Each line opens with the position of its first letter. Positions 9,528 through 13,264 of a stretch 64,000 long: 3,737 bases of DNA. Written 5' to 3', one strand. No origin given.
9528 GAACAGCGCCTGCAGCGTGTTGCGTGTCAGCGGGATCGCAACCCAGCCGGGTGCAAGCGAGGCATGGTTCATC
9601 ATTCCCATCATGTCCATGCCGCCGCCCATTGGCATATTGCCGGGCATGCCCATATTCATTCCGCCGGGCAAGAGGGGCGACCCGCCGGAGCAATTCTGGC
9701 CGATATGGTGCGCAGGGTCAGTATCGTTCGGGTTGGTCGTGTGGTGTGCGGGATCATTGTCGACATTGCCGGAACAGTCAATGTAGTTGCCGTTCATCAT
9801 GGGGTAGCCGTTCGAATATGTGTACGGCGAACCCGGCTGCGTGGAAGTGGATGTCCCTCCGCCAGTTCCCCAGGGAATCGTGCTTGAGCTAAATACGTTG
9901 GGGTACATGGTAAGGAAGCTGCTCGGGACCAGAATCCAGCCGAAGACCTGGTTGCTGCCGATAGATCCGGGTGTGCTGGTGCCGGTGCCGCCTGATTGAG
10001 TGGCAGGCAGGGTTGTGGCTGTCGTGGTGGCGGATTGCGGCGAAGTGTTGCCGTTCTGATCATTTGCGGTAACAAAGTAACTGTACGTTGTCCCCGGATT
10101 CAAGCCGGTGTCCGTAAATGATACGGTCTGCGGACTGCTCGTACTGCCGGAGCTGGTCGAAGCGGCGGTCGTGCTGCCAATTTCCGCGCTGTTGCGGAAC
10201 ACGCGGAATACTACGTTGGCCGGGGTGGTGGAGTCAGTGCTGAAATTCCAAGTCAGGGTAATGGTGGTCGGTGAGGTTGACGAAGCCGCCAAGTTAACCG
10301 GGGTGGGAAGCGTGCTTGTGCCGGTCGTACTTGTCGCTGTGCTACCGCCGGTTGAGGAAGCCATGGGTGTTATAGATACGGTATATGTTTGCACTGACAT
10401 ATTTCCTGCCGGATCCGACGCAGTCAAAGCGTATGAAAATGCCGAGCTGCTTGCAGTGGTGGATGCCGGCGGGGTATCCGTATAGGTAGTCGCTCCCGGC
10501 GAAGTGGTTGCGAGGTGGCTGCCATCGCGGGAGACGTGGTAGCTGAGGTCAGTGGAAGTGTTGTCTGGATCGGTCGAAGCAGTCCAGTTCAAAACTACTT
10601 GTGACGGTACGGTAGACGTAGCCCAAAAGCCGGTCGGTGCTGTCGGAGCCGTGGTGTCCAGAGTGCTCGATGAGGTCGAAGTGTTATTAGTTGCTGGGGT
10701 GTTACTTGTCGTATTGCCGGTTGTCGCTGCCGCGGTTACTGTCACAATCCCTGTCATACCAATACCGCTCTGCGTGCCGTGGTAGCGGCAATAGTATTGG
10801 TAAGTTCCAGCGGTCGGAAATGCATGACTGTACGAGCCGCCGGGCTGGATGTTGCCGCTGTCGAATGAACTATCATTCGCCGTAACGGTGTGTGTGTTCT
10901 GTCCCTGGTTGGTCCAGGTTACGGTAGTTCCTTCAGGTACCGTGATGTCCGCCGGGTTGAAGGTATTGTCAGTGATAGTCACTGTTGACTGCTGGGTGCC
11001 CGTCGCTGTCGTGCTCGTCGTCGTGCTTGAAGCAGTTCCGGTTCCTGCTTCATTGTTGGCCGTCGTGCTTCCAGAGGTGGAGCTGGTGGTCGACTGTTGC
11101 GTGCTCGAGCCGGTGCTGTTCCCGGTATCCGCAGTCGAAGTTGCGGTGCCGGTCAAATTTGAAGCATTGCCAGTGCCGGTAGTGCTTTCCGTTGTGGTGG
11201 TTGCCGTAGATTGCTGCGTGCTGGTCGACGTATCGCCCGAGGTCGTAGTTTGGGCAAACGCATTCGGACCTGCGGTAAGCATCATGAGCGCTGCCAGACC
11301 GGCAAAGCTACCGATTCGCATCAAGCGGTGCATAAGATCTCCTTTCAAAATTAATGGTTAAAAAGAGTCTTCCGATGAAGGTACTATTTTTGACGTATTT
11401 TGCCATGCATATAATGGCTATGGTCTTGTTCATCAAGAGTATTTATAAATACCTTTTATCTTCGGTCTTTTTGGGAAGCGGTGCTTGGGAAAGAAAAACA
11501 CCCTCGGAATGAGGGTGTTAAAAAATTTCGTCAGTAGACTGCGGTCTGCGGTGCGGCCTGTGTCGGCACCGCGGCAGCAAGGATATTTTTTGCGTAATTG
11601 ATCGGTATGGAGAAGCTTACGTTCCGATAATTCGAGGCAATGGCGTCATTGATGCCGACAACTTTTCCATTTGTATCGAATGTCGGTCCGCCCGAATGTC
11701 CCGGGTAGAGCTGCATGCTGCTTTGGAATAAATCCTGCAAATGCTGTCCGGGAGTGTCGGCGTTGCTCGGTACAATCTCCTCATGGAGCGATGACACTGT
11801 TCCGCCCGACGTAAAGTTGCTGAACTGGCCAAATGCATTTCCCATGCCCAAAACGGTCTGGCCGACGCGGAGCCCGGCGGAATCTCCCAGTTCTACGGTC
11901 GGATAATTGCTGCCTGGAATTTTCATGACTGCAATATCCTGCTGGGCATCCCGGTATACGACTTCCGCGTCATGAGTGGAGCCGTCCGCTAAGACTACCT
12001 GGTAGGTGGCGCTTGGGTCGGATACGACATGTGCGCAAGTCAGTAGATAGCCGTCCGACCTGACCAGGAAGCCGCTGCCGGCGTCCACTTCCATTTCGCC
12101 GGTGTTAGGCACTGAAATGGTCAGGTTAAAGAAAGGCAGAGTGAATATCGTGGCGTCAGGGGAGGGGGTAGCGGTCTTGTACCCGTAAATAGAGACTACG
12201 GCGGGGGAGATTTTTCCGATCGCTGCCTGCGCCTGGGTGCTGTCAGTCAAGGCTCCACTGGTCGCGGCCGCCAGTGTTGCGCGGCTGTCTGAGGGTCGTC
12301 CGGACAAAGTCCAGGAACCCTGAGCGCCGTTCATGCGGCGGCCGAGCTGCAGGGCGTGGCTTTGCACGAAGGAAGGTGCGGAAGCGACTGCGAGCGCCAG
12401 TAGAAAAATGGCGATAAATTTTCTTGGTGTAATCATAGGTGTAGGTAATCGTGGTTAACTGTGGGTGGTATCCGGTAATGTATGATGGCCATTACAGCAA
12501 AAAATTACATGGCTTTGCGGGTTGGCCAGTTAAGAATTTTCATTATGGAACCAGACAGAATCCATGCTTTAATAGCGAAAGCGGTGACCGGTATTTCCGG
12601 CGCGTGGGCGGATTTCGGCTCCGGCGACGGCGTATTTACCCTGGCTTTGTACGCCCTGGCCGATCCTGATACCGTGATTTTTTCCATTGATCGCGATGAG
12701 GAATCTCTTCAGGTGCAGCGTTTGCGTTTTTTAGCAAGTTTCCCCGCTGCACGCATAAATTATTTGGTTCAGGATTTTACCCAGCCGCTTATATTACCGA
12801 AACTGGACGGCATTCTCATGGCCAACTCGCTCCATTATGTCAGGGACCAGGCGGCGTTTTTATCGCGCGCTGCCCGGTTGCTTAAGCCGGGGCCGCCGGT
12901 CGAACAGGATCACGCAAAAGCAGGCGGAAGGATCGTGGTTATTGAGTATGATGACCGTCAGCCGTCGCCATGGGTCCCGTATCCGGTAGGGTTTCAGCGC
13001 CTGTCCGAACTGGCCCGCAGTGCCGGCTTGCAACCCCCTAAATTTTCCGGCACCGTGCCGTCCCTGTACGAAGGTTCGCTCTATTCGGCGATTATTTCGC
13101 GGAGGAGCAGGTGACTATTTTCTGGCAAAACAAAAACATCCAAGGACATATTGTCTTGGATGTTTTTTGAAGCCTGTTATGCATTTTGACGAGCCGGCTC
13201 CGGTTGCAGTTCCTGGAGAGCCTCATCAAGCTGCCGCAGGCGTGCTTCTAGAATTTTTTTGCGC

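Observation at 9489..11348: Secreted cupredoxin-FN3 protein with His-rich and Met-rich (MGM...MDMMGMM) C-terminal tail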

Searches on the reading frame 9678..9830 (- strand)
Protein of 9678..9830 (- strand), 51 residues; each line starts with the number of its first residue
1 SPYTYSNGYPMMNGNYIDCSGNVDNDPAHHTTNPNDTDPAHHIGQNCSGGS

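Call 54: search_protein_families(library=pfam, alignment_id=A4, max_evalue=10)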
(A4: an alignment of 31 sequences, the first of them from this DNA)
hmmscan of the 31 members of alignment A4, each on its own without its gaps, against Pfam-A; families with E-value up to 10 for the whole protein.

A. member 1, seq(51 aa): 0 families

B. families by the number of members that match (of 31 scanned): 3 families
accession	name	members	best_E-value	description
PF14486.12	DUF4432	1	0.092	Domain of unknown function (DUF4432)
PF20918.2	SPOCS_spoVID-N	1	0.12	SPOCS_spoVID-N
PF11192.13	DUF2977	1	0.23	Protein of unknown function (DUF2977)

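Call 55: search_solved_structures(query=A4, max_evalue=10, show_alignments=3)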
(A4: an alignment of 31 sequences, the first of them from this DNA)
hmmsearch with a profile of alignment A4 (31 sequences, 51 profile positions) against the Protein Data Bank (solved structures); distinct sequences matched with E-value up to 10: 0.

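Call 58: predict_structure(alignment_id=A4)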
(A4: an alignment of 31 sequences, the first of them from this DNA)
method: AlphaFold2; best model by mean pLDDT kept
length: 51 residues; sequences in the alignment: 31
mean_pLDDT: 70.0   pTM: 0.48
mean pLDDT of the five models: 70.0, 67.0, 66.5, 65.4, 63.3
residues with pLDDT >= 90: 0; 70-90: 34; 50-70: 13; < 50: 4
segments of 3 or more residues with pLDDT < 50: 48-51
pLDDT, mean of each block of 10 residues (from residue 1): 75 81 76 69 52 36
secondary structure, 60 per line:
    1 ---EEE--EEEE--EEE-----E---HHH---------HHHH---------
elements in order: E4-6 E9-12 E15-17 H39-42

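Call 75: find_related_loci(query=A4, collection=metagenome_contigs, flank=6000)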
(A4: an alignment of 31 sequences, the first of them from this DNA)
Query A4 (51 aa) in metagenome_contigs; peptide patterns used: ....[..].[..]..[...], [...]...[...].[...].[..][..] (x = any residue, [..] = any of these).
600 stretches matched a pattern (row limit reached: there are more); 7 encode a relative of the query (tblastn E <= 1e-3); 7 distinct loci.
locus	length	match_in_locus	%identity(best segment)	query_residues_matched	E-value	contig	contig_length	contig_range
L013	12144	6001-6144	79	3-50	9e-26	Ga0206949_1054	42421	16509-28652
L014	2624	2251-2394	81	4-51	2e-24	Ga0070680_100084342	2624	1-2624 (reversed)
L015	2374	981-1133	75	1-51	4e-24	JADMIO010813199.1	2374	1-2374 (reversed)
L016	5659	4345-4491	73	2-50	3e-23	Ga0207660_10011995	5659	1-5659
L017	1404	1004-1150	73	2-50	3e-23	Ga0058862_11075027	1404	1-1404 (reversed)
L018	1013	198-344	73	3-51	8e-23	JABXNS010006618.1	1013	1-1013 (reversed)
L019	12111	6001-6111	57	13-49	9e-13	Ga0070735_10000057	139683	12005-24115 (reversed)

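Call 78: search_protein_families(library=pfam, proteins=[L019:965-1903:+, L019:1875-2558:+, L019:3083-3778:+, L019:3820-4428:+, L019:4541-5014:+, L019:6822-7838:+, L019:7969-8433:+, L019:8514-8993:+, L019:9106-9588:-, L019:10610-11257:-], max_evalue=0.0001)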
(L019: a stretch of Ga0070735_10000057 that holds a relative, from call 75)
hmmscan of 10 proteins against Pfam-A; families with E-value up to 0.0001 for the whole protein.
L019:965-1903:+ (312 aa): 0 families

L019:1875-2558:+ (227 aa): 1 family
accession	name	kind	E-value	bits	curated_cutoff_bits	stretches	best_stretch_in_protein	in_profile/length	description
PF01872.23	RibD_C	-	3.9e-23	82.7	24.1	1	50-218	1-196/197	RibD C-terminal domain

L019:3083-3778:+ (231 aa): 1 family
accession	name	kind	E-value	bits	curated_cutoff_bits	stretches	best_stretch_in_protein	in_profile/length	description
PF01569.27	PAP2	-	6.9e-11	42.4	27.2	1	115-221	10-121/130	PAP2 superfamily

L019:3820-4428:+ (202 aa): 0 families

L019:4541-5014:+ (157 aa): 0 families

L019:6822-7838:+ (338 aa): 0 families

L019:7969-8433:+ (154 aa): 0 families

L019:8514-8993:+ (159 aa): 0 families

L019:9106-9588:- (160 aa): 2 families
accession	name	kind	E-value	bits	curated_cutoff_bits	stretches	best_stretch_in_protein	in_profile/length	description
PF08327.17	AHSA1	-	9.6e-23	81.2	22.1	1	14-156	1-124/125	Activator of Hsp90 ATPase homolog 1-like protein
PF10604.15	Polyketide_cyc2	-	1.5e-08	35.4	27.4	1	12-153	9-138/142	Polyketide cyclase / dehydrase and lipid transport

L019:10610-11257:- (215 aa): 5 families
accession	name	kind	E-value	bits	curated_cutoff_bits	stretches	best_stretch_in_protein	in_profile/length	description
PF13599.13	Pentapeptide_4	-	8.2e-27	93.5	38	2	69-138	2-71/78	Pentapeptide repeat region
PF00805.28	Pentapeptide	-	2.4e-19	69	20.2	1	138-176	1-39/40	Pentapeptide repeats (8 copies)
PF13576.12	Pentapeptide_3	-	1.2e-12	48.3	27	2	115-158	1-47/48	Pentapeptide repeats (9 copies)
PF23894.2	LD_SV2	-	1.3e-08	35.5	29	1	83-162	15-89/92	SV2A/B/C luminal domain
PF25296.1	Decapeptide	-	9.7e-06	25.8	45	0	120-180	7-67/74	Decapeptide repeat region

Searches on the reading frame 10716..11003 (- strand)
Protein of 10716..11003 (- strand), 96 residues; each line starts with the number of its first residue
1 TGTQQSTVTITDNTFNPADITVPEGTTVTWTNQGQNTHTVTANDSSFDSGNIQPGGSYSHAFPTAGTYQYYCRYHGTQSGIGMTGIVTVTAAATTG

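Call 30: search_solved_structures(query=window:10716-11003:-, max_evalue=0.01, show_alignments=4)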
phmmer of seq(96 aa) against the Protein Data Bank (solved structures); distinct sequences matched with E-value up to 0.01: 50.
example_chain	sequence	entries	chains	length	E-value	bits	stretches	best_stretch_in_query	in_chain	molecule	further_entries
9cck_A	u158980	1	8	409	2.5e-17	66.4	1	13-80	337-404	Copper-containing nitrite reductase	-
5fc9_A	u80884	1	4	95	2e-10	44.3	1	14-81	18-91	Blue (Type 1) copper domain protein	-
1bxu_A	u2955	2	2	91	8.4e-07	32.7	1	14-88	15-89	PLASTOCYANIN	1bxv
4hcf_A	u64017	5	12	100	8.8e-07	32.6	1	8-78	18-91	Cupredoxin 1 | Cytochrome B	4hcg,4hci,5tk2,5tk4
2w88_A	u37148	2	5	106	1.3e-06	32.1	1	15-89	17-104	PLASTOCYANIN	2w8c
1baw_A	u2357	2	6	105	1.3e-06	32.1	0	52-89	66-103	PLASTOCYANIN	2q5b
3cvb_A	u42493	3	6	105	1.3e-06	32.1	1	15-89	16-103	Plastocyanin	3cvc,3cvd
4r0o_A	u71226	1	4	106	1.2e-05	29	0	52-89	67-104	Plastocyanin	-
3bqv_A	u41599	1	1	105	1.7e-05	28.5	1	15-89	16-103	Plastocyanin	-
3ply_A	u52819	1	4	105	2.8e-05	27.8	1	10-80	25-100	Amicyanin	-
1sfd_A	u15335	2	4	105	4.3e-05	27.2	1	10-80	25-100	Amicyanin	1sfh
1m9w_A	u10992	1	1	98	4.8e-05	27.1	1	14-89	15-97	plastocyanin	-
1j5c_A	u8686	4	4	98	4.8e-05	27.1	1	14-89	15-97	PLASTOCYANIN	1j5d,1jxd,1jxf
2gb2_A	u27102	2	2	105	6.8e-05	26.6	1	10-78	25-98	Amicyanin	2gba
1pcs_A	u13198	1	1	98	7.1e-05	26.5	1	14-89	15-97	PLASTOCYANIN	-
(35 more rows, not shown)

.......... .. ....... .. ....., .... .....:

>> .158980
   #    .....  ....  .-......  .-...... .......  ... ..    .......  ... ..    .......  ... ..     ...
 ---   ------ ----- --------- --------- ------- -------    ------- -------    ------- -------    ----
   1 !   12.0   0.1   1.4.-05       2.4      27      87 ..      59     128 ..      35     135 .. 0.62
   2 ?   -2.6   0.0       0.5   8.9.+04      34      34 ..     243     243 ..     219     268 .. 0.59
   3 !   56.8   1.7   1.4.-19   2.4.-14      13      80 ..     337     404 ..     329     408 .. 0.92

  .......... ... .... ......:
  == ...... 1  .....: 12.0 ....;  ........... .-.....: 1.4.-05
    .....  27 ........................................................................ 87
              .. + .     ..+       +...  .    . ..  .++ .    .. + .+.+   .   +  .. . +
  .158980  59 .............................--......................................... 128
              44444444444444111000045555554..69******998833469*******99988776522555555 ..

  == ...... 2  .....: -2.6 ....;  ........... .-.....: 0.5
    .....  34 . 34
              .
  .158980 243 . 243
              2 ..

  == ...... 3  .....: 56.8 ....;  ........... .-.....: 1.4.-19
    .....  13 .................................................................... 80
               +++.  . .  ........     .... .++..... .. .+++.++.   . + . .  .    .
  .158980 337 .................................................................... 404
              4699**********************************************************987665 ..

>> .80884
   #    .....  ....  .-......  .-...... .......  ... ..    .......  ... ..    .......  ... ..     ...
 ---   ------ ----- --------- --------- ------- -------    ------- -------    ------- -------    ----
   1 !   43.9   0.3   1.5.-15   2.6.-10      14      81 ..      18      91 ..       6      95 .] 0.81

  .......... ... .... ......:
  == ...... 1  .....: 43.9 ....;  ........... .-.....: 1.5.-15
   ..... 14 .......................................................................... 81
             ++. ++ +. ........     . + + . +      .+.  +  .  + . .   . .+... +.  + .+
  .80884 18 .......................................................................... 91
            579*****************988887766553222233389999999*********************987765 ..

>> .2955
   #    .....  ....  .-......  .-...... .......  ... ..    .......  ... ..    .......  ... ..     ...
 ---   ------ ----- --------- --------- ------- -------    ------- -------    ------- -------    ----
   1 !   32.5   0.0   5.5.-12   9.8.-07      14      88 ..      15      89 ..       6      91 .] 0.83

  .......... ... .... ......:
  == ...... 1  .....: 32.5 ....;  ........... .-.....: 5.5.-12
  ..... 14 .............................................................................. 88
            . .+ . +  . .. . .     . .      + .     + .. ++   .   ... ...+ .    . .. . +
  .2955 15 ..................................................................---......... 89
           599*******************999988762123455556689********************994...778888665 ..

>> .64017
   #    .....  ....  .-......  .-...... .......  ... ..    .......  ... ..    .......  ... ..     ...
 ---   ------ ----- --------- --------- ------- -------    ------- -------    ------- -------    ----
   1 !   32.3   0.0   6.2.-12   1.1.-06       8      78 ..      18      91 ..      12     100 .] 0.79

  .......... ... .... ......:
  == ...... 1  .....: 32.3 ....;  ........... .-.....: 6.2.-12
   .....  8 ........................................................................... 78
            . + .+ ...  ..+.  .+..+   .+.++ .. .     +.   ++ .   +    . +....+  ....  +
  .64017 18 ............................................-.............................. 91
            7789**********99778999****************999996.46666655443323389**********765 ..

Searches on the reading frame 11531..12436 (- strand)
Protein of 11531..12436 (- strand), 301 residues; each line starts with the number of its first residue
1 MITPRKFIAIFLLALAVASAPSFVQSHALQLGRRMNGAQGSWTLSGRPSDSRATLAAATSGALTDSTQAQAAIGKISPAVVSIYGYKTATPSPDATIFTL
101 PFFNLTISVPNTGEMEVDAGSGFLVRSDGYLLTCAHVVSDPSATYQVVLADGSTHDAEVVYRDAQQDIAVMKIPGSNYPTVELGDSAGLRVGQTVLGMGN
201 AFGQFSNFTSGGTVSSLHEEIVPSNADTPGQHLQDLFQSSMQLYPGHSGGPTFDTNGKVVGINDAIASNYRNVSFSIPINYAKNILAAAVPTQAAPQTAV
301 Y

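Call 3: search_protein_families(library=pfam, proteins=[window:11531-12436:-], max_evalue=0.01)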
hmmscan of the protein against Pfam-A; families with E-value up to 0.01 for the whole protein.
window:11531-12436:- (301 aa): 2 families
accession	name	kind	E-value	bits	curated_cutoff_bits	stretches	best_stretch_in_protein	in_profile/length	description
PF13365.12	Trypsin_2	-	1.3e-33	117.2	27.6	1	120-262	1-144/144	Trypsin-like peptidase domain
PF00089.32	Trypsin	-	1.4e-10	41.8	20.6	1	119-284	22-218/220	Trypsin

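Call 4: search_protein_families(library=ncbifam, proteins=[window:11531-12436:-], max_evalue=0.01)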
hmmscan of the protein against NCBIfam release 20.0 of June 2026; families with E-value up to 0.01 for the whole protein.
window:11531-12436:- (301 aa): 13 families
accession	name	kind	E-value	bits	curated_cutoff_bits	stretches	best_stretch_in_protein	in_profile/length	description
TIGR02037.1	degP_htrA_DO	subfamily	3.6e-44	151.4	416.2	1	72-290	6-228/434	Do family serine endopeptidase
NF041521.1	HhoA_HhoB_HtrA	equivalog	5.6e-41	140.9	450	1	71-289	5-223/335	HhoA/HhoB/HtrA family serine endopeptidase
NF047968.1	SerProtHtrA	equivalog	1e-38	133.7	470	1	118-289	87-256/357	serine protease HtrA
NF050055.1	SerProtHtrAMycob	equivalog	3.7e-25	88.8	800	1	111-288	220-405/502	serine protease HtrA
NF053637.1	SerProtHtrAspr2045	equivalog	1.6e-24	86.6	650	1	51-286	42-279/394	serine protease HtrA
TIGR02038.1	protease_degS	equivalog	1.2e-23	83.8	422.95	1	70-287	48-244/351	outer membrane-stress sensor serine endopeptidase DegS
NF007526.1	PRK10139.1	equivalog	4e-23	81.8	756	1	70-285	43-255/456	serine endoprotease DegQ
NF008189.1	PRK10942.1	equivalog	1e-20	73.7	720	1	120-289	115-281/477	serine endoprotease DegP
NF040960.1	MamE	equivalog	1.7e-19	69.9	800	1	109-290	114-294/659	magnetosome formation protease MamE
NF008147.1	PRK10898.1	equivalog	1.9e-19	70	408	1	105-286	64-244/352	outer membrane-stress sensor serine endopeptidase DegS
NF033740.0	MarP_fam_protase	equivalog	7.2e-18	64.8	250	1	119-294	212-382/390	MarP family serine protease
NF040961.1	MamO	equivalog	4.8e-15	54.9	800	1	103-279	85-257/648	magnetosome protein MamO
NF050173.1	tryp_MXAN_2756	equivalog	8.5e-08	32.2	200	1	118-204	49-132/199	MXAN_2756 family trypsin-like serine endoprotease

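Call 43: find_encoding_contigs(protein=window:11531-12436:-, flank=3000, max_places=2)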
Protein window:11531-12436:- (301 aa): 2 contigs read that carry it; 2 places shown.
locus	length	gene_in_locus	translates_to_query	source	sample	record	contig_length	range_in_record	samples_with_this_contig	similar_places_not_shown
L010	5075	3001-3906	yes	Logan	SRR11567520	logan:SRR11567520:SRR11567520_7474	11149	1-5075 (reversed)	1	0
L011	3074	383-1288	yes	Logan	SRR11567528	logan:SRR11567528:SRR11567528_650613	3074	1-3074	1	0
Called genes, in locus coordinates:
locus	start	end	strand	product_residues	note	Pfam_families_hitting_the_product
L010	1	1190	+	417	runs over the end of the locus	PF00083:Sugar_tr, PF07690:MFS_1, PF03137:OATP (weak)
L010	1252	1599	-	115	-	-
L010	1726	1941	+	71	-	-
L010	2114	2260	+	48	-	-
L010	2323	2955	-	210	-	PF13489:Methyltransf_23 (weak), PF08241:Methyltransf_11, PF08242:Methyltransf_12, PF13649:Methyltransf_25, PF13847:Methyltransf_31 (weak)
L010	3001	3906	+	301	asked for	PF00089:Trypsin, PF13365:Trypsin_2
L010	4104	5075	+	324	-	?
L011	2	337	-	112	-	?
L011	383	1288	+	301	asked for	PF00089:Trypsin, PF13365:Trypsin_2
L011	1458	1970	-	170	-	-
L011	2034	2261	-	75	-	-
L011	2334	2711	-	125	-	-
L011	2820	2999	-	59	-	-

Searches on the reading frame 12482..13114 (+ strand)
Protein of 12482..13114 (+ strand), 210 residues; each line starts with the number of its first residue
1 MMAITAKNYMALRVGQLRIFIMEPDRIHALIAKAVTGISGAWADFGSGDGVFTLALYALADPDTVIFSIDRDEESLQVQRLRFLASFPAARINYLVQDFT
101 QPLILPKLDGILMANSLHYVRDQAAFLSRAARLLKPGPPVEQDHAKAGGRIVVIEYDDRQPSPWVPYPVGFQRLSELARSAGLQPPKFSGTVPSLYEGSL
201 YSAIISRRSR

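Call 3: search_protein_families(library=pfam, proteins=[window:12482-13114:+], max_evalue=0.01)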
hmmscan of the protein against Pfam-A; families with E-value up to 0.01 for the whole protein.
window:12482-13114:+ (210 aa): 6 families
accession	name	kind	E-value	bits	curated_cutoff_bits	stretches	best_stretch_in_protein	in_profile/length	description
PF08242.18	Methyltransf_12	-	6.8e-10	40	30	1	44-137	2-95/98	Methyltransferase domain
PF13649.12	Methyltransf_25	-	4.1e-09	37.4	27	1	44-137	3-96/97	Methyltransferase domain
PF08241.18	Methyltransf_11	-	6.1e-09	36.8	21.2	1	44-137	2-90/95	Methyltransferase domain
PF13847.12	Methyltransf_31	-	9.7e-08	32.2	27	1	44-137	9-104/145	Methyltransferase domain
PF13489.12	Methyltransf_23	-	8.9e-06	26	27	1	40-137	24-111/164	Methyltransferase domain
PF05175.20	MTS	-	0.0011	19.1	23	1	35-136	27-132/170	Methyltransferase small domain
